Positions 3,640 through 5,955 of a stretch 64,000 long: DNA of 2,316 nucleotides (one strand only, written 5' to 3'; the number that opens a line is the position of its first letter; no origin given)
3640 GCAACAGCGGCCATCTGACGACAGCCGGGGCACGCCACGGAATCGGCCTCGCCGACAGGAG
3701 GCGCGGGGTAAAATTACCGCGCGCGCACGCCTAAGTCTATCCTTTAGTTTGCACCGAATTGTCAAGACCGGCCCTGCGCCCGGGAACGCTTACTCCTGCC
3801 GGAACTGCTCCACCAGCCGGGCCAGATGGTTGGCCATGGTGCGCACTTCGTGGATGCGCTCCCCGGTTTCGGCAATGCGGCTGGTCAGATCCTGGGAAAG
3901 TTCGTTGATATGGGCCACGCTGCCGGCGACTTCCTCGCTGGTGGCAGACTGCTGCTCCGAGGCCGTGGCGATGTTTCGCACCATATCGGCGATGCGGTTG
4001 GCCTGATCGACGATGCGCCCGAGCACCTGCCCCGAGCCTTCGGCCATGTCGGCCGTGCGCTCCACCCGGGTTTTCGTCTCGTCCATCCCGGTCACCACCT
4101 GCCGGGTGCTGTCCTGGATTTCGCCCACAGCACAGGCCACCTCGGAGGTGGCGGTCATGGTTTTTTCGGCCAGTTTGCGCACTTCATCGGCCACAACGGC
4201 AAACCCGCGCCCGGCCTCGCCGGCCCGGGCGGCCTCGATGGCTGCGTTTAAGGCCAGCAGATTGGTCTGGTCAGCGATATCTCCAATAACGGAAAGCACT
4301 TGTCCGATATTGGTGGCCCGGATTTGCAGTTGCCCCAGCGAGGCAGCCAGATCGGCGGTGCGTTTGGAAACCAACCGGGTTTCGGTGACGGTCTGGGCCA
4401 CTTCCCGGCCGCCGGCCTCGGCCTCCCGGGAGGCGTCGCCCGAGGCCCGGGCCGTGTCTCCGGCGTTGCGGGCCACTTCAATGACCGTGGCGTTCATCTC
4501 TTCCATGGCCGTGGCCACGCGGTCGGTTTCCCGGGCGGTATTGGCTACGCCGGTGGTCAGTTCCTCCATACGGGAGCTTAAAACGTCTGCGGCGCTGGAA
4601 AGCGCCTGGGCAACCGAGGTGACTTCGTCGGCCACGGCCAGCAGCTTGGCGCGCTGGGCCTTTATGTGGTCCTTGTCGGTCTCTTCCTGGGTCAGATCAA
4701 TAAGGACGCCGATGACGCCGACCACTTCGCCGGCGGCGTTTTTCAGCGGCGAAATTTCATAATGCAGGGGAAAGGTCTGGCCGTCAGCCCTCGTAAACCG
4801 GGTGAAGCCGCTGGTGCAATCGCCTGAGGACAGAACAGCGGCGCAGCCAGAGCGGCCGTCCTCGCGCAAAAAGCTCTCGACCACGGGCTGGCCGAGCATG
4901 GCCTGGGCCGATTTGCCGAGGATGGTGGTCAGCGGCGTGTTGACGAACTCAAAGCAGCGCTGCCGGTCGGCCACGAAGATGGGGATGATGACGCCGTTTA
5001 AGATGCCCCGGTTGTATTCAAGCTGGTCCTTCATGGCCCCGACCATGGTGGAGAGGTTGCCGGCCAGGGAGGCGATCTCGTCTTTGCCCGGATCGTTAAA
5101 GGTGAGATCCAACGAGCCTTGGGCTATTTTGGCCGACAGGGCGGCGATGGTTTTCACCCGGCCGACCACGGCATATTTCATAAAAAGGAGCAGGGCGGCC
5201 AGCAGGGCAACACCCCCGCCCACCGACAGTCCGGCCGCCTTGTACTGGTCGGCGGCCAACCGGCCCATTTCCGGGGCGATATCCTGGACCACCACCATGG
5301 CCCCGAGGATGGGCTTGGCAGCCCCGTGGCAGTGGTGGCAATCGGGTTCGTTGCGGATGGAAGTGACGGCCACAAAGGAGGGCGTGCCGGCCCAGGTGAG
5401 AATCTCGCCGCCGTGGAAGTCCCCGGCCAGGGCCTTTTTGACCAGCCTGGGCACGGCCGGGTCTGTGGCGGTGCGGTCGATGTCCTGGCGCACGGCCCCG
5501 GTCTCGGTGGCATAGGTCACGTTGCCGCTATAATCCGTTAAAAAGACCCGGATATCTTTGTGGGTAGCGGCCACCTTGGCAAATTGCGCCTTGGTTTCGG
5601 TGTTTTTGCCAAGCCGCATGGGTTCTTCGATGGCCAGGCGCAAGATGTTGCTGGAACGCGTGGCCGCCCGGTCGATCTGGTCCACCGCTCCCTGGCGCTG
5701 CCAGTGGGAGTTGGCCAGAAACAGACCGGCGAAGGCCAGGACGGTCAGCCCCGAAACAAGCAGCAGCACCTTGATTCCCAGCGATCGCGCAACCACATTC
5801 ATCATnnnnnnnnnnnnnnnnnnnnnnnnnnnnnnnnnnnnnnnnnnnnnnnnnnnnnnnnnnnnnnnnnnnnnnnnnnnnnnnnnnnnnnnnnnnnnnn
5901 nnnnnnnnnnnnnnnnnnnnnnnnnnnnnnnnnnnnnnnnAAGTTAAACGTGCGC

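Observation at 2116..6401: Co-oriented oxygen/redox response locus: tetraheme cytochrome c, heme-c-containing MCP (DcrA-like), rubredoxin and ROO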

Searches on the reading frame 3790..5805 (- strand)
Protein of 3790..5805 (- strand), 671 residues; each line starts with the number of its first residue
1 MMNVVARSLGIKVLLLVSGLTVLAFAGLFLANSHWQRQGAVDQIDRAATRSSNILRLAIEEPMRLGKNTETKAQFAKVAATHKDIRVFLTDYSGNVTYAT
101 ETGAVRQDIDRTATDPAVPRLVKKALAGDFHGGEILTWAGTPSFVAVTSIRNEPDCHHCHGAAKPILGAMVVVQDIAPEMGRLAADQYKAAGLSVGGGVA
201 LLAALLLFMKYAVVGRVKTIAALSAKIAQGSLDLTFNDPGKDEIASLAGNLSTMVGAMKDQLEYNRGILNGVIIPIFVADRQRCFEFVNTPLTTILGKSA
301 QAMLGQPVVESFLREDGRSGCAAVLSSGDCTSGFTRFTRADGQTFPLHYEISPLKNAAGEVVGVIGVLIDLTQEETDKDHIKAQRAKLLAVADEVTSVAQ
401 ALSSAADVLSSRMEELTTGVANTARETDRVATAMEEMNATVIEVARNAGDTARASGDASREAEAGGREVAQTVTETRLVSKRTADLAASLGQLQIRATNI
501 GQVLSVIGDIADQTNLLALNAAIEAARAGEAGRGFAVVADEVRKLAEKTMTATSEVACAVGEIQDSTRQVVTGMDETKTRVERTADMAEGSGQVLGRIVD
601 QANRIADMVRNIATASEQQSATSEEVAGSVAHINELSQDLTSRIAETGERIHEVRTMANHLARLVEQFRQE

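Call 5: search_protein_families(library=pfam, proteins=[window:3790-5805:-], max_evalue=0.01)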
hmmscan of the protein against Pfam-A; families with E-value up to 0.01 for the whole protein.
window:3790-5805:- (671 aa): 6 families
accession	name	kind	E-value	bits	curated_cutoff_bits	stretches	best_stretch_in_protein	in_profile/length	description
PF00015.26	MCPsignal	-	2e-52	177.9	34.6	1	455-636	4-171/172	Methyl-accepting chemotaxis protein (MCP) signalling domain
PF13426.13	PAS_9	-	1.1e-12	48.5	27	1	276-373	4-103/103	PAS domain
PF00989.32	PAS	-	2.2e-11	44.2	22.6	1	266-370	4-112/113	PAS fold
PF08448.16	PAS_4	-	2.5e-09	37.8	23.1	1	274-375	6-109/110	PAS fold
PF00672.30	HAMP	-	5.3e-07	30.3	25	1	212-258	5-51/53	HAMP domain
PF06103.16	DUF948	-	0.0049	17.4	37.2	0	391-453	20-82/89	Bacterial protein of unknown function (DUF948)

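Call 7: search_solved_structures(query=window:3790-5805:-, max_evalue=0.01)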
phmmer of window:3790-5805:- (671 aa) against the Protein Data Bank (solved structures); distinct sequences matched with E-value up to 0.01: 15.
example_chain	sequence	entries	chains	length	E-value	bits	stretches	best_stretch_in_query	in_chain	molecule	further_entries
6s18_A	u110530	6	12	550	1.2e-37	133.2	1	394-669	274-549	Aromatic acid chemoreceptor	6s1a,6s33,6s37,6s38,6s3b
2ch7_B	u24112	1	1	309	3.4e-31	111.9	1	380-669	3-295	METHYL-ACCEPTING CHEMOTAXIS PROTEIN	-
3ja6_H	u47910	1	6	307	3.8e-31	111.7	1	383-669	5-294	Methyl-accepting chemotaxis protein 2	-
2ch7_A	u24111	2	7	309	4.1e-31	111.6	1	380-669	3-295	METHYL-ACCEPTING CHEMOTAXIS PROTEIN | Methyl-accepting chemotaxis protein 2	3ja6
6s1k_E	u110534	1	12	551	7.5e-23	84.3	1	378-669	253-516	Methyl-accepting chemotaxis protein I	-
8c5v_I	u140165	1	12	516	1e-22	83.8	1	378-669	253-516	Methyl-accepting chemotaxis protein I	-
3zx6_A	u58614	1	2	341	1.5e-22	83.4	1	382-669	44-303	HAMP, METHYL-ACCEPTING CHEMOTAXIS PROTEIN I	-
1qu7_A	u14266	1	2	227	6.3e-21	78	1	424-669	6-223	METHYL-ACCEPTING CHEMOTAXIS PROTEIN I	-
3g6b_A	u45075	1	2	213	5.1e-14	55.2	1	467-628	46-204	Methyl-accepting chemotaxis protein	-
31cj_A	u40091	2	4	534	5.7e-14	55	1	393-662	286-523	Aerotaxis receptor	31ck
3g67_A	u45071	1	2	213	7.8e-14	54.5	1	467-629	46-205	Methyl-accepting chemotaxis protein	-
4jpb_B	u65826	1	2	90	5.5e-13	51.8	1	491-569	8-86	Methyl-accepting chemotaxis protein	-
3ur1_C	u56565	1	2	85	7.9e-13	51.2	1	496-569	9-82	Methyl-accepting chemotaxis protein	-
6hmj_A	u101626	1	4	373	8e-05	24.8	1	287-383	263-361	Putative PAS/PAC sensor protein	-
6zj8_A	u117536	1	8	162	0.00019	23.6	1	257-374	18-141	Virulence sensor protein BvgS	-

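Call 22: list_cluster_members(proteins=[window:3790-5805:-, P0006, P0007, P0008, P0009, P0011, P0012, P0014, P0017, P0021])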
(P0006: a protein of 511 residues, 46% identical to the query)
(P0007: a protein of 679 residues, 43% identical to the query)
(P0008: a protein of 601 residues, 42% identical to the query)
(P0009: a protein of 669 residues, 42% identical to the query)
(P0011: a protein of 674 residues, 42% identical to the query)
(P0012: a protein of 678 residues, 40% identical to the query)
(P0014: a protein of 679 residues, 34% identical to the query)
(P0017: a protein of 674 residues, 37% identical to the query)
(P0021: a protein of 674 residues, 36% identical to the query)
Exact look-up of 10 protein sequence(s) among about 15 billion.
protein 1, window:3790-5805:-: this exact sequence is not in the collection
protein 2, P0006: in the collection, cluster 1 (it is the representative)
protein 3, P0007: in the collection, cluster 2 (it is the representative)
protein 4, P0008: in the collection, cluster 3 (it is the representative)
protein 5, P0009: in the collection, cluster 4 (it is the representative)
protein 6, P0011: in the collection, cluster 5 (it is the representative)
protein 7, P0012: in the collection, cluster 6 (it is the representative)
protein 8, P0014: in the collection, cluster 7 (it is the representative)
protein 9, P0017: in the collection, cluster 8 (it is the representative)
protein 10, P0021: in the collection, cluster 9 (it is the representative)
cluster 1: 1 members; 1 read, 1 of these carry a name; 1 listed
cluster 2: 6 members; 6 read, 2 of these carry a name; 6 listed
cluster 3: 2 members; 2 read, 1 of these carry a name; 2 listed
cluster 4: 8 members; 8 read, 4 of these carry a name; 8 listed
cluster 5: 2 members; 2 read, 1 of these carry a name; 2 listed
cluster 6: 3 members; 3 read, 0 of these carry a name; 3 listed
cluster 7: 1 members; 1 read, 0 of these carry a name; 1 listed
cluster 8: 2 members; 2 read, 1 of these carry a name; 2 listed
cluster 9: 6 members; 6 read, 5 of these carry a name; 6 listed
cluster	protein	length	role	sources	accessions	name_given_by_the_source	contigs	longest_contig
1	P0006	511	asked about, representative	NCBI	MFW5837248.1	MAG: PAS domain-containing protein, partial [Desulfovibrionaceae bacterium]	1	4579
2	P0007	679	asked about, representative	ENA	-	-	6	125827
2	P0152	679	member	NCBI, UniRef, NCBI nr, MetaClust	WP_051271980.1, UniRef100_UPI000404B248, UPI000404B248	methyl-accepting chemotaxis protein [Fundidesulfovibrio putealis] | methyl-accepting chemotaxis protein n=1 Tax=Fundidesulfovibrio putealis TaxID=270496 ... | status=active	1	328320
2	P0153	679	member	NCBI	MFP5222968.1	MAG: methyl-accepting chemotaxis protein [Acidobacteriota bacterium]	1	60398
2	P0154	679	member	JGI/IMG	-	-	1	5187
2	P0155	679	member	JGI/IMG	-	-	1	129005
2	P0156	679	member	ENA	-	-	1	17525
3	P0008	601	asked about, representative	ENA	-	-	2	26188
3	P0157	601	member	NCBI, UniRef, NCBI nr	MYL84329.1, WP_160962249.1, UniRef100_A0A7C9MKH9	methyl-accepting chemotaxis protein [Desulfovibrio aerotolerans] | Methyl-accepting chemotaxis protein n=1 Tax=Solidesulfovibrio aerotolerans TaxID=295255 ... | methyl-accepting chemotaxis protein [Solidesulfovibrio aerotolerans]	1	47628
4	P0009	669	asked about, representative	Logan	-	-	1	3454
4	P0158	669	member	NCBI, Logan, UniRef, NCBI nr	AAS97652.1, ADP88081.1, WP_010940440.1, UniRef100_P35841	methyl-accepting chemotaxis protein [Nitratidesulfovibrio vulgaris] | Chemoreceptor protein A n=1 Tax=Nitratidesulfovibrio vulgaris (strain ATCC 29579 / DSM ...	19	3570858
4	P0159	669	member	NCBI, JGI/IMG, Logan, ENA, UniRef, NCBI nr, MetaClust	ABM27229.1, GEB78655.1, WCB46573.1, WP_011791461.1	methyl-accepting chemotaxis protein [Nitratidesulfovibrio vulgaris] | methyl-accepting chemotaxis protein | Methyl-accepting chemotaxis sensory transducer n=1 Tax=Nitratidesulfovibrio vulgaris ...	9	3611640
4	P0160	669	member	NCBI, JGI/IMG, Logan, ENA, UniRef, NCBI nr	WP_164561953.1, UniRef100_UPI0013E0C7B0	methyl-accepting chemotaxis protein [Nitratidesulfovibrio vulgaris] | methyl-accepting chemotaxis protein n=1 Tax=Nitratidesulfovibrio vulgaris TaxID=881 ...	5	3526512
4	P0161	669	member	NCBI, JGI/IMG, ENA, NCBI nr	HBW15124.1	MAG TPA: chemotaxis protein [Desulfovibrio sp.] | chemotaxis protein [Desulfovibrio sp.]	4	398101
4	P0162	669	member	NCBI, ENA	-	-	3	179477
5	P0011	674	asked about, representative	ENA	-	-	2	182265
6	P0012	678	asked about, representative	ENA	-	-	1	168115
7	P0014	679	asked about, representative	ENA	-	-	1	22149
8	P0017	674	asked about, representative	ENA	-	-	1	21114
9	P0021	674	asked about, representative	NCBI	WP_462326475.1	methyl-accepting chemotaxis protein [Desulfobaculum sp.]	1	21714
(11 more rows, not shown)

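Call 24: find_encoding_contigs(protein=P0158, flank=8000, max_places=2)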
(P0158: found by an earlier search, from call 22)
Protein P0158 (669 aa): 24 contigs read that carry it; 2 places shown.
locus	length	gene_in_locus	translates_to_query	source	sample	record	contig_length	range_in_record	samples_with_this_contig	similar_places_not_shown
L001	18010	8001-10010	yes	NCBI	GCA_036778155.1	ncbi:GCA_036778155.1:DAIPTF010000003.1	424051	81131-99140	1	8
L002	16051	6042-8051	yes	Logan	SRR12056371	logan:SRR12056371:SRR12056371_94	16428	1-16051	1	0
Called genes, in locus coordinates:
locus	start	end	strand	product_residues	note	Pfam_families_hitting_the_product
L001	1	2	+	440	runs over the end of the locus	PF03446:NAD_binding_2 (faint), PF03721:UDPG_MGDP_dh_N, PF00984:UDPG_MGDP_dh, PF03720:UDPG_MGDP_dh_C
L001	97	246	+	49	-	-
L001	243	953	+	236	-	PF01048:PNP_UDP_1 (faint)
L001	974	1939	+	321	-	PF00348:polyprenyl_synt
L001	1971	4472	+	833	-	PF08668:HDOD, PF00989:PAS (faint), PF13188:PAS_8 (faint), PF00990:GGDEF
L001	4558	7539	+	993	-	PF02700:PurS (faint), PF18072:FGAR-AT_linker, PF00586:AIRS, PF02769:AIRS_C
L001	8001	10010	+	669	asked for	PF00672:HAMP, PF00989:PAS, PF08448:PAS_4, PF13426:PAS_9, PF00015:MCPsignal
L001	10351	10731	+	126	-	PF06397:Desulfoferrod_N, PF01880:Desulfoferrodox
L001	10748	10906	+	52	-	PF00301:Rubredoxin, PF21349:RUBY_RBDX (faint)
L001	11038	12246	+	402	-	PF00753:Lactamase_B, PF19583:ODP, PF00258:Flavodoxin_1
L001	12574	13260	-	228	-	-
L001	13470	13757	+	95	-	PF00216:Bac_DNA_binding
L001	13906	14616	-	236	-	PF00877:NLPC_P60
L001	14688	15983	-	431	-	PF01189:Methyltr_RsmB-F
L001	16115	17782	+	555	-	PF15907:Itfg2 (faint), PF01839:FG-GAP (faint), PF13517:FG-GAP_3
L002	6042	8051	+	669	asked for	PF00672:HAMP, PF00989:PAS, PF08448:PAS_4, PF13426:PAS_9, PF00015:MCPsignal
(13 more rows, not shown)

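Call 35: search_protein_families(library=ncbifam, proteins=[window:3790-5805:-], max_evalue=0.01)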
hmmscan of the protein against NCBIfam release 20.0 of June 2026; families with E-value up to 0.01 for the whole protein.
window:3790-5805:- (671 aa): 16 families
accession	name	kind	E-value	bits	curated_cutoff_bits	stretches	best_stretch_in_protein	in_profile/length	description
NF058645.1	MCPCtpMPsAe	equivalog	3.5e-49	168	900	1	389-669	277-557/558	methyl-accepting chemotaxis protein CtpM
NF041847.1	transduc_aer2_vibrio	equivalog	8.2e-33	113.6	1200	1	387-670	499-754/804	aerotaxis transducer Aer2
NF011615.0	PRK15041.1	equivalog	2e-27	96.1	947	1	378-669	253-516/554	methyl-accepting chemotaxis protein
NF007309.0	PRK09793.1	equivalog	2.7e-27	95.9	903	1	406-669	284-512/533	methyl-accepting chemotaxis protein IV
NF047851.1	MCPCitTducer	equivalog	2e-26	93.2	900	1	392-669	266-515/553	methyl-accepting chemotaxis citrate transducer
NF011622.0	PRK15048.1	equivalog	2.9e-26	92.7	900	1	393-669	266-514/553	methyl-accepting chemotaxis protein II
NF050802.1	AspChtxCcaA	equivalog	4.6e-24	84.8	1300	1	482-615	554-690/700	aspartate chemotaxis receptor CcaA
TIGR00229.1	sensory_box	domain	2.2e-10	40.8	22.9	1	261-375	3-120/126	PAS domain S-box protein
NF008468.0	PRK11360.1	equivalog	4.8e-07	28.5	646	1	193-399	202-404/616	two-component system sensor histidine kinase AtoS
NF040691.1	MtrAB_MtrB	equivalog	3.8e-05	22.9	450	1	199-266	198-265/507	MtrAB system histidine kinase MtrB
NF047515.1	SpiroCoCo_C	equivalog_domain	6.8e-05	22.2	125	1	366-520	80-227/313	SpiroCoCo family coiled-coil protein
NF046044.1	PnpS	equivalog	9.4e-05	21.6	400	1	242-373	34-162/390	two-component system histidine kinase PnpS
TIGR00996.1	Mtu_fam_mce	paralog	0.00022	20.5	140.5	1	550-666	156-272/291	MCE family protein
NF047388.1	SA1320_fam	subfamily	0.00075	18.1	230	1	398-666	376-644/644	SA1320 family protein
TIGR02168.1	SMC_prok_B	equivalog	0.0058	14.4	567.35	0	541-665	345-469/1181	chromosome segregation protein SMC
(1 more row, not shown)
